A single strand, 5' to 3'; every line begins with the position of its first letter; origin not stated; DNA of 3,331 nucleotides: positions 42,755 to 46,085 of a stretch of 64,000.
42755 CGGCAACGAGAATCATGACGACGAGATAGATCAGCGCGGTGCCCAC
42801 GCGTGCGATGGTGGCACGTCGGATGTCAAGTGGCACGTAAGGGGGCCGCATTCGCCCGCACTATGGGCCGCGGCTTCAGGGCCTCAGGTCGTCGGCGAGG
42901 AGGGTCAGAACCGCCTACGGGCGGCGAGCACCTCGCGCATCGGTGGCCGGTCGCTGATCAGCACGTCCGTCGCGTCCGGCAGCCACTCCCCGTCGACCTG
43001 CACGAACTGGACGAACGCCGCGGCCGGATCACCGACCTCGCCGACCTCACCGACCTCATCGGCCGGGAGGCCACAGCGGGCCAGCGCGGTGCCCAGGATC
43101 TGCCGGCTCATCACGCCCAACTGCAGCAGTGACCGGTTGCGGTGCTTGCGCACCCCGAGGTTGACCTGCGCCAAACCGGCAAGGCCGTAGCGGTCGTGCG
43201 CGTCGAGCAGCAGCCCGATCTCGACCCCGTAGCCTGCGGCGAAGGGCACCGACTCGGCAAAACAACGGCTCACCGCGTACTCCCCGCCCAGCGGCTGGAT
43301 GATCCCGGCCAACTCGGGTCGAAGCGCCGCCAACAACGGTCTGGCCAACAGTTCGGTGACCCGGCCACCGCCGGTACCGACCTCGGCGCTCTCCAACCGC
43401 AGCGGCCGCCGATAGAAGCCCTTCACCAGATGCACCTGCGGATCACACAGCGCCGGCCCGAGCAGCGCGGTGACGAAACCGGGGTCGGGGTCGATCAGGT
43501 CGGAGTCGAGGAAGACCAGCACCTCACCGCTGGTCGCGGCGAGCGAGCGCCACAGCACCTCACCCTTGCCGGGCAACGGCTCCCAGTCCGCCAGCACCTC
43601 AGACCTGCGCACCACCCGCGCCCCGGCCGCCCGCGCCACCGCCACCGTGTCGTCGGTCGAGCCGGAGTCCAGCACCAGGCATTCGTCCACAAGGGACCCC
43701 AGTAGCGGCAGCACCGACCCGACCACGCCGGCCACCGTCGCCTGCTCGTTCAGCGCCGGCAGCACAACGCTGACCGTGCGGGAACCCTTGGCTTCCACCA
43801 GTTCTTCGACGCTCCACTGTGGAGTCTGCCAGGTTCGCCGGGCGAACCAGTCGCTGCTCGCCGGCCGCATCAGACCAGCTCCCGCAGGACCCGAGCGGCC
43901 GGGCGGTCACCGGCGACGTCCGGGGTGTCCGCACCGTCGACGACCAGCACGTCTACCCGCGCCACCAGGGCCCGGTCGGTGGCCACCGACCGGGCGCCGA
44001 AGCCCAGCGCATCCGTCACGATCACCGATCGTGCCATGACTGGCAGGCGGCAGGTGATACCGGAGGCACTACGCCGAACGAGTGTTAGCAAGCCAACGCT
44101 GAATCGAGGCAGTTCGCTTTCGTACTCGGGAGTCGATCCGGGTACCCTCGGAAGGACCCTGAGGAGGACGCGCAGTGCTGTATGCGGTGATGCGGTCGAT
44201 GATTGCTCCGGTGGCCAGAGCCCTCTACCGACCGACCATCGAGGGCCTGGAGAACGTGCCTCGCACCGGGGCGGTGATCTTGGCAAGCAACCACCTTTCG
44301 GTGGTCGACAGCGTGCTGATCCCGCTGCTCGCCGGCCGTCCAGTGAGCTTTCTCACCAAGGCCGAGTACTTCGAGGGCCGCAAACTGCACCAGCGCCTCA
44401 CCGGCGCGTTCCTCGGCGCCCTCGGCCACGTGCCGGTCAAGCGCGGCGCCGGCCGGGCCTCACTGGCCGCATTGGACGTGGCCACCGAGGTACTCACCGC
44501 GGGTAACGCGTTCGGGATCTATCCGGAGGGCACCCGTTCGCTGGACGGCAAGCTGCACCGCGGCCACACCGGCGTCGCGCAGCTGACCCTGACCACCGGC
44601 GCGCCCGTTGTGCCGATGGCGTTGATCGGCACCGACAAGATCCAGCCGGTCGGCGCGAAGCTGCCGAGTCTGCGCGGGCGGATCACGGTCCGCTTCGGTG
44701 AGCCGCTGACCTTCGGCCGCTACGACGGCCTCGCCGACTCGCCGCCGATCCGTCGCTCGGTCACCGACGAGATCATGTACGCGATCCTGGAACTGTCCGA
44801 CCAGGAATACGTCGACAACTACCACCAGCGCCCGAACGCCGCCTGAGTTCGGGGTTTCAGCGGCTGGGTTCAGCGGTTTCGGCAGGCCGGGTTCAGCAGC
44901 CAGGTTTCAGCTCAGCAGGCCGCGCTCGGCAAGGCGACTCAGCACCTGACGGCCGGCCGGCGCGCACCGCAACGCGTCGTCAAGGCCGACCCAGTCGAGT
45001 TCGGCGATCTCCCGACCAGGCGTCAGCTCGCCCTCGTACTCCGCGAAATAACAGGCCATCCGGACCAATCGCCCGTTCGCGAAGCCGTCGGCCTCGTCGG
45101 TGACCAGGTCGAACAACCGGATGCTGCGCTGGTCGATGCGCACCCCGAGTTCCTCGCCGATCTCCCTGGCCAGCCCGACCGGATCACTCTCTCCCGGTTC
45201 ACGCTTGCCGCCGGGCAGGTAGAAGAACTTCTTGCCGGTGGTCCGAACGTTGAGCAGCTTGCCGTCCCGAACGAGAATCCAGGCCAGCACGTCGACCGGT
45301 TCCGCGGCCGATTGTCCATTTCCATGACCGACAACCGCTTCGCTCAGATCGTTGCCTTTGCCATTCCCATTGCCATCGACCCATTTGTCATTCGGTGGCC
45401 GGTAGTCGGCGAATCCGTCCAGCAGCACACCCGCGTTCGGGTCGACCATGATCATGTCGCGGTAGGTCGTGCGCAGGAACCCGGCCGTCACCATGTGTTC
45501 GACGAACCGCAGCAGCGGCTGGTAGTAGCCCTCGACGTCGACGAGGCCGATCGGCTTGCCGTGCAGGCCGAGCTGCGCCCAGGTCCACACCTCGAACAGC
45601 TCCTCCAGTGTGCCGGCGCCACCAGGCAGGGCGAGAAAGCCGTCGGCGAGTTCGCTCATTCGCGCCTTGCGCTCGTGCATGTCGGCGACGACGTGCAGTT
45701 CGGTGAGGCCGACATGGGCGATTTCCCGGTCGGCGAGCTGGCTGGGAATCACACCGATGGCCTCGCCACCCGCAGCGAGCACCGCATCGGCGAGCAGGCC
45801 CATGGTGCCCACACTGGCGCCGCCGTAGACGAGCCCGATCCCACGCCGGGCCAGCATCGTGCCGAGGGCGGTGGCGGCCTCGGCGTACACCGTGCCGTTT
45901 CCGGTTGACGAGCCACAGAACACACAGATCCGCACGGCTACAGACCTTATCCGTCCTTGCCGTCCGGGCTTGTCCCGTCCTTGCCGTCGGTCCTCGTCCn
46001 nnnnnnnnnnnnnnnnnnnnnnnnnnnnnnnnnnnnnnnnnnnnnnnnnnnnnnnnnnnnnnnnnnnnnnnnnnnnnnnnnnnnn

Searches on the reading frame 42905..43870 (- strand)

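Call 4: search_protein_families(library=pfam, proteins=[window:42905-43870:-], max_evalue=0.001)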
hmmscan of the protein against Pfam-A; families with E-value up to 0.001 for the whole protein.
window:42905-43870:- (321 aa): 1 family
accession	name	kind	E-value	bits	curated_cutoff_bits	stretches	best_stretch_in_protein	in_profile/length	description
PF00535.33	Glycos_transf_2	-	1.3e-11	45.2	23.3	1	34-140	1-103/168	Glycosyl transferase family 2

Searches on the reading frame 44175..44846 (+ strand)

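Call 7: search_protein_families(library=pfam, proteins=[window:44175-44846:+], max_evalue=0.001)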
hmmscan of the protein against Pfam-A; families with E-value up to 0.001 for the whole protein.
window:44175-44846:+ (223 aa): 1 family
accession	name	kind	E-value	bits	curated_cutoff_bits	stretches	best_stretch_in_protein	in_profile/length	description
PF01553.26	Acyltransferase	-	3.6e-24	85.5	23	1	20-150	2-131/132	Acyltransferase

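Call 37: search_protein_families(library=ncbifam, proteins=[window:44175-44846:+], max_evalue=0.00001)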
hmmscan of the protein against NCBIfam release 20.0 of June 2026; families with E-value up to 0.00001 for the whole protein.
window:44175-44846:+ (223 aa): 4 families
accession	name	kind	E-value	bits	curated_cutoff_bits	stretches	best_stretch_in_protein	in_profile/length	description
NF006386.0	PRK08633.1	equivalog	1.9e-22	78.9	1221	1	5-152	414-553/1147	acyl-[ACP]--phospholipid O-acyltransferase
TIGR00530.1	AGP_acyltrn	subfamily_domain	3.5e-18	65.6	102.95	1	24-150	8-129/130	1-acylglycerol-3-phosphate O-acyltransferase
NF005291.0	PRK06814.1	equivalog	3.3e-10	38.5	1349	1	4-204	425-618/1140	acyl-[ACP]--phospholipid O-acyltransferase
NF005959.0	PRK08043.1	equivalog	1.9e-06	26.4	886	1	8-154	4-141/719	bifunctional acyl-ACP--phospholipid O-acyltransferase/long-chain-fatty-acid--ACP ligase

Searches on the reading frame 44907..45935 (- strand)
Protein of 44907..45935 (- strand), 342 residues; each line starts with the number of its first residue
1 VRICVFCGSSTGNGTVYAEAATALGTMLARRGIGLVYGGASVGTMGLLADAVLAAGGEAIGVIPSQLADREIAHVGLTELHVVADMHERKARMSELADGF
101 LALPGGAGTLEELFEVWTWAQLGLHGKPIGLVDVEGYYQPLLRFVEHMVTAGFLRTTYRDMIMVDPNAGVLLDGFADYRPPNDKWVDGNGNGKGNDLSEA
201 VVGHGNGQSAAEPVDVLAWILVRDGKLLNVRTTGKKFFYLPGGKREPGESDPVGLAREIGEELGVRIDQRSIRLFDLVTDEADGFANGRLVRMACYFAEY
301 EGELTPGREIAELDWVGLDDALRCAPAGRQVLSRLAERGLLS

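Call 4: search_protein_families(library=pfam, proteins=[window:44907-45935:-], max_evalue=0.001)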
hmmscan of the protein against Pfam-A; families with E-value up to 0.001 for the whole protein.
window:44907-45935:- (342 aa): 3 families
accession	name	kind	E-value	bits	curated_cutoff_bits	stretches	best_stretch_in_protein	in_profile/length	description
PF03641.19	Lysine_decarbox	-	7.6e-43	146.3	27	1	45-168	1-124/131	Possible lysine decarboxylase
PF18306.6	LDcluster4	-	1e-13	51.6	26.3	1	8-117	8-114/151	SLOG cluster4 family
PF00293.34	NUDIX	-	2.8e-13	50.5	21.1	1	214-328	4-127/134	NUDIX domain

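Call 37: search_protein_families(library=ncbifam, proteins=[window:44907-45935:-], max_evalue=0.00001)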
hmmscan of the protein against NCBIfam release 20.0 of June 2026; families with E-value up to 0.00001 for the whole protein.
window:44907-45935:- (342 aa): 6 families
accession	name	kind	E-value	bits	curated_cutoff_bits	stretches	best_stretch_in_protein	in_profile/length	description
TIGR00730.1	TIGR00730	subfamily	9.1e-57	191.6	96.35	1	3-166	3-166/178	TIGR00730 family Rossman fold protein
NF058542.1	CtkRMPhLog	equivalog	9.5e-41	139.7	300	1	3-164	4-165/177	cytokinin riboside 5'-monophosphate phosphoribohydrolase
NF006530.0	PRK08999.1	equivalog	2.6e-08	33.3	245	1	216-320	8-111/315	Nudix family hydrolase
TIGR00725.1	TIGR00725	hypoth_equivalog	9e-08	31.7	106.9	1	6-118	6-113/159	TIGR00725 family protein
NF007834.0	PRK10546.1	equivalog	1.1e-07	31.7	156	1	214-328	4-118/135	pyrimidine (deoxy)nucleoside triphosphate diphosphatase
NF052459.1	OxoGTPPhMutT1Mycb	equivalog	1.3e-06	27.7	475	1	239-336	32-126/292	8-oxo-(d)GTP phosphatase MutT1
